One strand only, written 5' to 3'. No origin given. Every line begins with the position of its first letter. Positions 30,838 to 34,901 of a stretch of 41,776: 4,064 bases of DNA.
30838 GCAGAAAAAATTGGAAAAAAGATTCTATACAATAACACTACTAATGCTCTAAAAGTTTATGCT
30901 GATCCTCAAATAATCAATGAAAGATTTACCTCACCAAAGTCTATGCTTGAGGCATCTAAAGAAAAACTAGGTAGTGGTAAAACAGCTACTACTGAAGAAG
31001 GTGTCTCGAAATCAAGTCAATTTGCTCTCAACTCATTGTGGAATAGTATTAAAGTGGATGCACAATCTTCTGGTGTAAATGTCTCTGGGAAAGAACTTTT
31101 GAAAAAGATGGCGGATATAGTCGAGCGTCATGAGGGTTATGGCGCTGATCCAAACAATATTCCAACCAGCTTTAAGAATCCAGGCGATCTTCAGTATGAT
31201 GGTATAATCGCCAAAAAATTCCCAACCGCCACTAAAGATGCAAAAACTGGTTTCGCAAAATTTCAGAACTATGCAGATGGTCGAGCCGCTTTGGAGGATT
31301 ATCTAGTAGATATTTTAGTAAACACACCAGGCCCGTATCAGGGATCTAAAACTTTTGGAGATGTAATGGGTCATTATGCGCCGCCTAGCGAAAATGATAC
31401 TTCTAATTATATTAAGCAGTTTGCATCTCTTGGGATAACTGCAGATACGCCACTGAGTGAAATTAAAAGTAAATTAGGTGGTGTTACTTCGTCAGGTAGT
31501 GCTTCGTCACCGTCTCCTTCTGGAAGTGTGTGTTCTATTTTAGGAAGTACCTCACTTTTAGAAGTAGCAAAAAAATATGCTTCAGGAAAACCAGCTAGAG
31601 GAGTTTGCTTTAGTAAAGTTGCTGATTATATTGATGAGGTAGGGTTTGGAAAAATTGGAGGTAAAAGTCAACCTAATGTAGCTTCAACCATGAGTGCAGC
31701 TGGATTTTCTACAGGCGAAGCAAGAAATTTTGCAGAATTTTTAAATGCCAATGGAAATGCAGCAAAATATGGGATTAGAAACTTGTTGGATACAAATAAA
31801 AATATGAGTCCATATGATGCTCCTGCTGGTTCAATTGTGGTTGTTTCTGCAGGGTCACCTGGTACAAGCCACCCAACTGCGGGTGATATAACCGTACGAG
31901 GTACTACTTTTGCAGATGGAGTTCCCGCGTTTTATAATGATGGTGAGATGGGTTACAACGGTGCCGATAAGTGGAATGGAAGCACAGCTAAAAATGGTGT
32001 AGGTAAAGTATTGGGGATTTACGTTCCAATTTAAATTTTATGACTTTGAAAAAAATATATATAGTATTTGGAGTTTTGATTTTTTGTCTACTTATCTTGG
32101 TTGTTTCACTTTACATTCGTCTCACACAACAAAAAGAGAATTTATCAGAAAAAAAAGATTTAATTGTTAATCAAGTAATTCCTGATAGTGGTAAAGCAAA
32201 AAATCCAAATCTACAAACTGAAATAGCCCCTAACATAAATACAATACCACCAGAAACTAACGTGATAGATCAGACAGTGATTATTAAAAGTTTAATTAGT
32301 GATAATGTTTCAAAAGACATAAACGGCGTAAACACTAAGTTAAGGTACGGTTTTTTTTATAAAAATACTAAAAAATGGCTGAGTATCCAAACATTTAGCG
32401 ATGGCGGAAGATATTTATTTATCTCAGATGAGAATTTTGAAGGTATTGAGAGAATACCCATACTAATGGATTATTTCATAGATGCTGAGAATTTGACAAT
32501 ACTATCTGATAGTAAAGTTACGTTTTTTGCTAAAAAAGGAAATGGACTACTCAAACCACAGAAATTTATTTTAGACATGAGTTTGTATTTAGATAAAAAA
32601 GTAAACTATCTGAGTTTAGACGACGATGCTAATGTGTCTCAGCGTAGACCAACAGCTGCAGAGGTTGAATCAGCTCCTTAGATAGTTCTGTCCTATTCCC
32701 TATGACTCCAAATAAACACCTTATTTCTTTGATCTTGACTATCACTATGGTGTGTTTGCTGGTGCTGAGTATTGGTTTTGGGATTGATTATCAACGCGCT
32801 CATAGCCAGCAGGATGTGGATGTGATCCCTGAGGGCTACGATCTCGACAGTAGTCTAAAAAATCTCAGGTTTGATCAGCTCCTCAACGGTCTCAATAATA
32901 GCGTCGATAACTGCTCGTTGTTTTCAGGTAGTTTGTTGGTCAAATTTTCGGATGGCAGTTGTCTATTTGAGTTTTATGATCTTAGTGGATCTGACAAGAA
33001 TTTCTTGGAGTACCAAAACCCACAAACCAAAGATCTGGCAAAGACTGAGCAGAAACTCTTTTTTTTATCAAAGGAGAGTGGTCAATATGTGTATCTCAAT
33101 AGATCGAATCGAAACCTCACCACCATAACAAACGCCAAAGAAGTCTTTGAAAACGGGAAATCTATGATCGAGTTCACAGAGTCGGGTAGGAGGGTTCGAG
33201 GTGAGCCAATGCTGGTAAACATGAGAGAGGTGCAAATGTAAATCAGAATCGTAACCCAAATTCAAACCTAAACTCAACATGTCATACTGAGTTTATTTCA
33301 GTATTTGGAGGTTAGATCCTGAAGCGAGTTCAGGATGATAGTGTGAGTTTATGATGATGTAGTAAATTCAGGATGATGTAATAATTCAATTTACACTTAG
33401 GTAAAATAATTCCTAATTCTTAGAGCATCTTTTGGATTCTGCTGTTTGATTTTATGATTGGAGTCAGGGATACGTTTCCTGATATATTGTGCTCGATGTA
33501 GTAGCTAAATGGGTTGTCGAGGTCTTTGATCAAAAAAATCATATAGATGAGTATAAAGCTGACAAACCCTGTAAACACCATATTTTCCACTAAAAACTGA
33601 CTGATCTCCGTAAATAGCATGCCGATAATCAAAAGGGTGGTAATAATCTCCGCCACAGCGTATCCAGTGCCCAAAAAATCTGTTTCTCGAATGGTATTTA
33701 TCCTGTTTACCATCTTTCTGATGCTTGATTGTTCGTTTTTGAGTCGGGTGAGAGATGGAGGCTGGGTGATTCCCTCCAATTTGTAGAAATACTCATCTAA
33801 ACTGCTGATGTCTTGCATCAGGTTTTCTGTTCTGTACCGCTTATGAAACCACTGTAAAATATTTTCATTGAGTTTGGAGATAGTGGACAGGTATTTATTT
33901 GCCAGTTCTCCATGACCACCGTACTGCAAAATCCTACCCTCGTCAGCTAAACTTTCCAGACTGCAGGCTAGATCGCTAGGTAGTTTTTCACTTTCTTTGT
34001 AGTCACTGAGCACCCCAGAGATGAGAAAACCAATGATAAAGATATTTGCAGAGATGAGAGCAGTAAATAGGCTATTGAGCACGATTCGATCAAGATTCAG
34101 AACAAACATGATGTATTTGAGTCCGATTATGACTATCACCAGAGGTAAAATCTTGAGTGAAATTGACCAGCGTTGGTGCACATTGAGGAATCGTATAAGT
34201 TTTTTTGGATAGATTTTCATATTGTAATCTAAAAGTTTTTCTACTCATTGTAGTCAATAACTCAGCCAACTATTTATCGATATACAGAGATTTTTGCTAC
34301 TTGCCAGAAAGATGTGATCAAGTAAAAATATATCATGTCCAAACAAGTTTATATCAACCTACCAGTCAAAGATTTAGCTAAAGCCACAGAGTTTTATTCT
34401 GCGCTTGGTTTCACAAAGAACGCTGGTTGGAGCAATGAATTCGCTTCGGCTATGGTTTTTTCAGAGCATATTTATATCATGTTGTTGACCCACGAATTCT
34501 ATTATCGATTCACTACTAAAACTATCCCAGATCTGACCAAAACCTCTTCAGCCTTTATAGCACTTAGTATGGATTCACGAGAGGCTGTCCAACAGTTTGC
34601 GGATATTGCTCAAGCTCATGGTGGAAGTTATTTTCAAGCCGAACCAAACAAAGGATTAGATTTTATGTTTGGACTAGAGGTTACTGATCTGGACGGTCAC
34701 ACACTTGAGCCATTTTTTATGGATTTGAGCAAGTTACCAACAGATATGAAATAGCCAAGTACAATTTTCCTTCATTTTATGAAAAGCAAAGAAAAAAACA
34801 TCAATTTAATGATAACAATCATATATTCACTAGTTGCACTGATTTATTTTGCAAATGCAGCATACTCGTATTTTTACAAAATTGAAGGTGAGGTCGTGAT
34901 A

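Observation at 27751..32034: Membrane-anchored enzyme combining four to five different peptidoglycan-cleaving chemistries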

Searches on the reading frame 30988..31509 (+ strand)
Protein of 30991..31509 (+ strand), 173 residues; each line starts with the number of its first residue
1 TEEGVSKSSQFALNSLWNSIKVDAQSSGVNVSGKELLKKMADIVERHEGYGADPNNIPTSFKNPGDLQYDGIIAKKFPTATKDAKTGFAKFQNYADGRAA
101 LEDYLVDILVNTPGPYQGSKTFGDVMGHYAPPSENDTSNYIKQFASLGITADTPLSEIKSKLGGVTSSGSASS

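Call 11: search_protein_families(library=pfam, proteins=[window:30991-31509:+], max_evalue=10)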
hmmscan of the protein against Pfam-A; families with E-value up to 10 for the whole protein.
seq(173 aa): 0 families

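Call 20: search_protein_families(library=phrogs, proteins=[window:30991-31509:+], max_evalue=1)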
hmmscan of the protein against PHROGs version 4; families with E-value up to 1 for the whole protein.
seq(173 aa): 4 families
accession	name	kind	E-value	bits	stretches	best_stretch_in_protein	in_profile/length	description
phrog_873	-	head and packaging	7.9e-09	35.4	1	62-153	361-448/1277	endolysin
phrog_2276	-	tail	1.2e-05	25.2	1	44-146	477-567/673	tail length tape measure protein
phrog_7182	-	other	0.004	16.3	1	87-152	689-757/1228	tail injection transglycosylase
phrog_992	-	head and packaging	0.0065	16.1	1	63-158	171-257/764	head protein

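Call 39: search_solved_structures(query=A2, max_evalue=10, show_alignments=2)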
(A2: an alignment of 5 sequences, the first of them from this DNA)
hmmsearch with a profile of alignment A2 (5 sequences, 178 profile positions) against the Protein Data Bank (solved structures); distinct sequences matched with E-value up to 10: 3.
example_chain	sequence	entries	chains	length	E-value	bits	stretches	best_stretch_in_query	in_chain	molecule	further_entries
7q47_A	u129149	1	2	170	9.5e-06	28.9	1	62-153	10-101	Endolysin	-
9vvp_L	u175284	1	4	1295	0.00013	25.2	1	63-154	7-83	Gp29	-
9rj1_A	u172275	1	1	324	0.25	14.5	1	34-69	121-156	Cysteine synthase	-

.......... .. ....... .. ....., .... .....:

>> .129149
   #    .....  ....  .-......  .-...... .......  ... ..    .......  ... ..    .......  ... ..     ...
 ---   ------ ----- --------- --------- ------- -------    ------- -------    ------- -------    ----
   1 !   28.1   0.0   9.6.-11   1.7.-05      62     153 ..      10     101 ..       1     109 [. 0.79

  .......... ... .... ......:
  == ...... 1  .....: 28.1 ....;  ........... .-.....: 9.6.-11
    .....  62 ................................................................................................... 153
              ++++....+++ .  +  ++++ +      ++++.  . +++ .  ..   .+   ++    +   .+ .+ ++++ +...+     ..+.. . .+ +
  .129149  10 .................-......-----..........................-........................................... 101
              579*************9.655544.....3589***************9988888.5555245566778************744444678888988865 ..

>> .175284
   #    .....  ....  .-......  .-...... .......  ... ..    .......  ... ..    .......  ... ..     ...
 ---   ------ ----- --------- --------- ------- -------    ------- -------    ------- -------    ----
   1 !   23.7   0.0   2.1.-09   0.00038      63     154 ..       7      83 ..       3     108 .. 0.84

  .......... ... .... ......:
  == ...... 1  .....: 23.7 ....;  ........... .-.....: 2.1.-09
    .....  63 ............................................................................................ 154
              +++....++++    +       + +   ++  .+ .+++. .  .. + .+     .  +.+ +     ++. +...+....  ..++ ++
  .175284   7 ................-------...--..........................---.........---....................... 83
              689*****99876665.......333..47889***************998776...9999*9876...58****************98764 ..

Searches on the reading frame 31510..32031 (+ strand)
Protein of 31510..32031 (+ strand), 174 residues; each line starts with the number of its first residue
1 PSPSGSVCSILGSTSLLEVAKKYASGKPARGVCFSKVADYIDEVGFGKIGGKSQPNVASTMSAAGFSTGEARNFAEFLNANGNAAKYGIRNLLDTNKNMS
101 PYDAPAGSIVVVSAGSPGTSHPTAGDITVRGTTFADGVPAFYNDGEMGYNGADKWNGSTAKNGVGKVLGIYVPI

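Call 11: search_protein_families(library=pfam, proteins=[window:31510-32031:+], max_evalue=10)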
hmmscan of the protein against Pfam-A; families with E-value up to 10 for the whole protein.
seq(174 aa): 0 families

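Call 20: search_protein_families(library=phrogs, proteins=[window:31510-32031:+], max_evalue=1)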
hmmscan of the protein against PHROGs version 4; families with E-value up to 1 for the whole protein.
seq(174 aa): 0 families

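Call 43: search_solved_structures(query=A4, max_evalue=10, show_alignments=3)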
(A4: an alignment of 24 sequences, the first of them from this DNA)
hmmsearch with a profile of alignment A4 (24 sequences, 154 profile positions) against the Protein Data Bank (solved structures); distinct sequences matched with E-value up to 10: 0.

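Call 44: search_protein_families(library=pfam, alignment_id=A4, max_evalue=1)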
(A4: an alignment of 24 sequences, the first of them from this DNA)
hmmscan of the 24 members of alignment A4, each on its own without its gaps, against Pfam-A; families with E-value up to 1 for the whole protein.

A. member 1, seq(173 aa): 0 families

B. families by the number of members that match (of 24 scanned): 3 families
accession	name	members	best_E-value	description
PF05257.22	CHAP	2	0.076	CHAP domain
PF06003.18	SMN_Tudor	1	0.13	Survival motor neuron protein (SMN), Tudor domain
PF18270.6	Evf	1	0.3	Virulence factor Evf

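Call 52: predict_structure(alignment_id=A4)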
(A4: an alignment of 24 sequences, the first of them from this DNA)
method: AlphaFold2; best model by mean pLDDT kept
length: 173 residues; sequences in the alignment: 24
mean_pLDDT: 91.0   pTM: 0.87
mean pLDDT of the five models: 91.0, 90.5, 89.3, 89.0, 88.7
residues with pLDDT >= 90: 136; 70-90: 25; 50-70: 3; < 50: 9
segments of 3 or more residues with pLDDT < 50: 1-8
pLDDT, mean of each block of 10 residues (from residue 1): 45 86 94 97 96 96 96 98 98 96 97 90 95 88 94 89 91 96
secondary structure, 60 per line:
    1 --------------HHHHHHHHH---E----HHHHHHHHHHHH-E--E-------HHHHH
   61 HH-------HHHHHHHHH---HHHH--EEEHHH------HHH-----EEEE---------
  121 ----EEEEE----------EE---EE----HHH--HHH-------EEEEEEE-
elements in order: H15-23 H32-43 H56-62 H70-78 H82-85 E88-90 E108-111 E125-129 E166-172

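Call 55: fold_search(model_id=the predicted structure, library=pdb)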
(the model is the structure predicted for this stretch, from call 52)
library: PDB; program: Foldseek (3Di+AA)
matches with E <= 10: 205; with E <= 0.001: 0
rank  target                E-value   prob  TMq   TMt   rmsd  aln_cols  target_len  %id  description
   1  6heh                  7.5e-01  0.06  0.21  0.13   9.4        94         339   14  Structure of the catalytic domain of USP28 (insertion deleted) (released 2019-03-27)
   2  5t1q_B                9.1e-01  0.12  0.27  0.15   8.3       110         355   17  2.15 Angstrom Crystal Structure of N-acetylmuramoyl-L-alanine Amidase from Staphylococcus aureus. (released 2017-06-07)
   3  5t1q_C                9.7e-01  0.11  0.26  0.14  10.5       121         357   17  2.15 Angstrom Crystal Structure of N-acetylmuramoyl-L-alanine Amidase from Staphylococcus aureus. (released 2017-06-07)
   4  8p1p_B                9.7e-01  0.08  0.20  0.10   5.3        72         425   14  USP28 in complex with AZ1 (released 2024-05-22)
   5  5t1q_A                1.1e+00  0.11  0.27  0.15   8.7       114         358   16  2.15 Angstrom Crystal Structure of N-acetylmuramoyl-L-alanine Amidase from Staphylococcus aureus. (released 2017-06-07)
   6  5t1q_D                1.3e+00  0.08  0.25  0.13  10.5       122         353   17  2.15 Angstrom Crystal Structure of N-acetylmuramoyl-L-alanine Amidase from Staphylococcus aureus. (released 2017-06-07)
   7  9l5u_A                1.5e+00  0.09  0.33  0.38   8.0       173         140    9  Papain-like cysteine protease toxin/immunity pair (released 2025-06-04)
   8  6hei_A                1.5e+00  0.08  0.20  0.12   5.2        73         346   11  Structure of the catalytic domain of USP28 (insertion deleted) bound to Ubiquitin-PA (released 2019-03-27)
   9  8p19                  1.6e+00  0.06  0.19  0.12   5.5        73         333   14  USP28 USP domain apo (released 2024-05-22)
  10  8p1p_A                1.7e+00  0.06  0.20  0.10   5.3        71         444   14  USP28 in complex with AZ1 (released 2024-05-22)
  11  8p14                  1.7e+00  0.04  0.20  0.13   9.3        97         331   14  USP28 USP domain in complex with Vismodegib (released 2024-05-22)
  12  2y6e_E                1.7e+00  0.03  0.17  0.12   9.6        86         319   15  Structure of the D1D2 domain of USP4, the conserved catalytic domain (released 2011-04-06)
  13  3i86_A                2.1e+00  0.05  0.17  0.20   7.1        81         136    7  Crystal structure of the P60 Domain from M. avium subspecies paratuberculosis antigen MAP1204 (released 2010-07-21)
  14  2ewn_A                2.1e+00  0.04  0.16  0.10  12.4        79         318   10  Ecoli Biotin Repressor with co-repressor analog (released 2006-02-21)
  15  6zj3_SP               2.1e+00  0.01  0.12  0.14  16.3        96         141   14  Cryo-EM structure of the highly atypical cytoplasmic ribosome of Euglena gracilis (released 2020-10-07)
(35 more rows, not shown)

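Call 85: fold_search(model_id=the predicted structure, library=viral)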
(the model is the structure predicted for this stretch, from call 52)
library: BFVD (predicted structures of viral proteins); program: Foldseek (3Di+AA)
matches with E <= 10: 279; with E <= 0.001: 0
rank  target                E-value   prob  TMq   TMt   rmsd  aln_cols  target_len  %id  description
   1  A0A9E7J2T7            3.0e-03  0.99  0.52  0.16   6.3       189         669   18  (no name in the UniProt tables at hand)
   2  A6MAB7                3.6e-02  0.51  0.30  0.27   6.7       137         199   15  Gp053a [Lactococcus phage KSY1]
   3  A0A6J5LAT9            3.6e-02  0.35  0.31  0.20  10.0       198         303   20  Peptidase C51 domain-containing protein [uncultured Caudovirales phage]
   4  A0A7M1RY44            4.1e-02  0.60  0.25  0.08   7.3        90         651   14  Uncharacterized protein [uncultured phage cr111_1]
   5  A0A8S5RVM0            9.5e-02  0.72  0.39  0.24   5.6       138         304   14  Lysin [Siphoviridae sp. ctHip2]
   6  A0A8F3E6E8            1.1e-01  0.69  0.45  0.36   5.4       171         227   14  Endolysin [Arthrobacter phage Sicarius2]
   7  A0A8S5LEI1            1.1e-01  0.35  0.36  0.12   9.3       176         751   14  Hydrolase [Myoviridae sp. ctBDS4]
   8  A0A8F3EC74            1.2e-01  0.44  0.38  0.28   6.8       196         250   12  (no name in the UniProt tables at hand)
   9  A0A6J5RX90            1.4e-01  0.54  0.34  0.29   6.6       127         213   16  CHAP domain containing protein [uncultured Caudovirales phage]
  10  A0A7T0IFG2            1.6e-01  0.63  0.33  0.24   5.0       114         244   14  Uncharacterized protein [Arthrobacter phage Jinkies]
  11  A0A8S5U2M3            1.7e-01  0.10  0.25  0.20  12.9       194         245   14  TIGR02594 family protein [Podoviridae sp. ctCDM29]
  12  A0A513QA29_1          1.8e-01  0.33  0.32  0.07   6.8       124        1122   14  Polyprotein 1a (Fragment) [Porcine torovirus]
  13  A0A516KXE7            2.7e-01  0.08  0.20  0.09  14.0       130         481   16  (no name in the UniProt tables at hand)
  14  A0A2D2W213            3.0e-01  0.20  0.34  0.38   6.9       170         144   12  (no name in the UniProt tables at hand)
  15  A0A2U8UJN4            4.2e-01  0.18  0.18  0.33   4.6        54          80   26  Uncharacterized protein [Gordonia phage Jace]
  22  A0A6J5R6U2            6.2e-01  0.21  0.34  0.40   6.9       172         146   13  TIGR02594, TIGR02594 family protein [uncultured Caudovirales phage]
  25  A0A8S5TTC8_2          7.0e-01  0.10  0.29  0.06   9.0       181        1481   12  NlpC/P60 family [Siphoviridae sp. ct5jB2]
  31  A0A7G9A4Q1            9.7e-01  0.05  0.13  0.20  12.6        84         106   12  NlpC/P60 domain-containing protein [Bacteriophage sp.]
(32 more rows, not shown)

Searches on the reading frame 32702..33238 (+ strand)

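Call 7: search_protein_families(library=pfam, proteins=[window:32702-33238:+], max_evalue=0.01)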
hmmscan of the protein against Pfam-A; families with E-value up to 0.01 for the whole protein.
window:32702-33238:+ (179 aa): 0 families

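Call 20: search_protein_families(library=phrogs, proteins=[window:32702-33238:+], max_evalue=1)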
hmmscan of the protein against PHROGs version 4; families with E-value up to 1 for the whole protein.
window:32702-33238:+ (179 aa): 3 families
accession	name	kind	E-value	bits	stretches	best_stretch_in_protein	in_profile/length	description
phrog_16907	-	unknown function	0.14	13.5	1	143-161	11-29/66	-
phrog_7858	-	unknown function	0.15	12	1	88-150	203-256/439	-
phrog_25929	-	unknown function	0.19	13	1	56-84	2-30/74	-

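Call 28: search_protein_families(library=padloc, proteins=[window:32702-33238:+], max_evalue=0.01)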
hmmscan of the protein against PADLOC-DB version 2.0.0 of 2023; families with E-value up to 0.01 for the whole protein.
window:32702-33238:+ (179 aa): 0 families

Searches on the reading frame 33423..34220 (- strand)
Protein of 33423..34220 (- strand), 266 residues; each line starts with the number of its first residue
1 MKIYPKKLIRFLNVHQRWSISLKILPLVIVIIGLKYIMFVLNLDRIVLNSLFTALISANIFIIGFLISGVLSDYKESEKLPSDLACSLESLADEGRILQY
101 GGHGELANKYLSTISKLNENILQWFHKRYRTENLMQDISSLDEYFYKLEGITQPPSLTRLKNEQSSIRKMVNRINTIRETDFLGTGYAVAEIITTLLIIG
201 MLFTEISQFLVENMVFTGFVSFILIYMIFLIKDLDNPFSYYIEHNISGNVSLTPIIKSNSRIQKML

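Call 7: search_protein_families(library=pfam, proteins=[window:33423-34220:-], max_evalue=0.01)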
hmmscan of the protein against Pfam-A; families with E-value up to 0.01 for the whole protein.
window:33423-34220:- (266 aa): 1 family
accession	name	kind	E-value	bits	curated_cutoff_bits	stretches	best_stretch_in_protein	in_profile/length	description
PF14023.12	Bestrophin-like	-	0.00051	20.1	32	1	180-239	164-222/232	Bestrophin-like domain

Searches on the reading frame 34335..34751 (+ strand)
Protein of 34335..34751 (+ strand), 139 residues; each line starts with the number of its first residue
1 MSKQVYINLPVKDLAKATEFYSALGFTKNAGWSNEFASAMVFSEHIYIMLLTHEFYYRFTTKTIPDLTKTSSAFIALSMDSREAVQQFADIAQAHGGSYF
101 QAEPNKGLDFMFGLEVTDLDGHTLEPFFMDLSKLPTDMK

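Call 9: search_protein_families(library=pfam, proteins=[window:34335-34751:+], max_evalue=0.01)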
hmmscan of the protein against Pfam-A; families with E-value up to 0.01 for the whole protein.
window:34335-34751:+ (139 aa): 2 families
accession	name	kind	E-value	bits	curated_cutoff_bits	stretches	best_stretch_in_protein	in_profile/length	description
PF00903.31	Glyoxalase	-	1.3e-06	29.2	20.6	1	5-125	3-120/121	Glyoxalase/Bleomycin resistance protein/Dioxygenase superfamily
PF22677.2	Ble-like_N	-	1.5e-06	28.3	24.5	1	5-29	3-28/41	Bleomycin resistance protein-like N-terminal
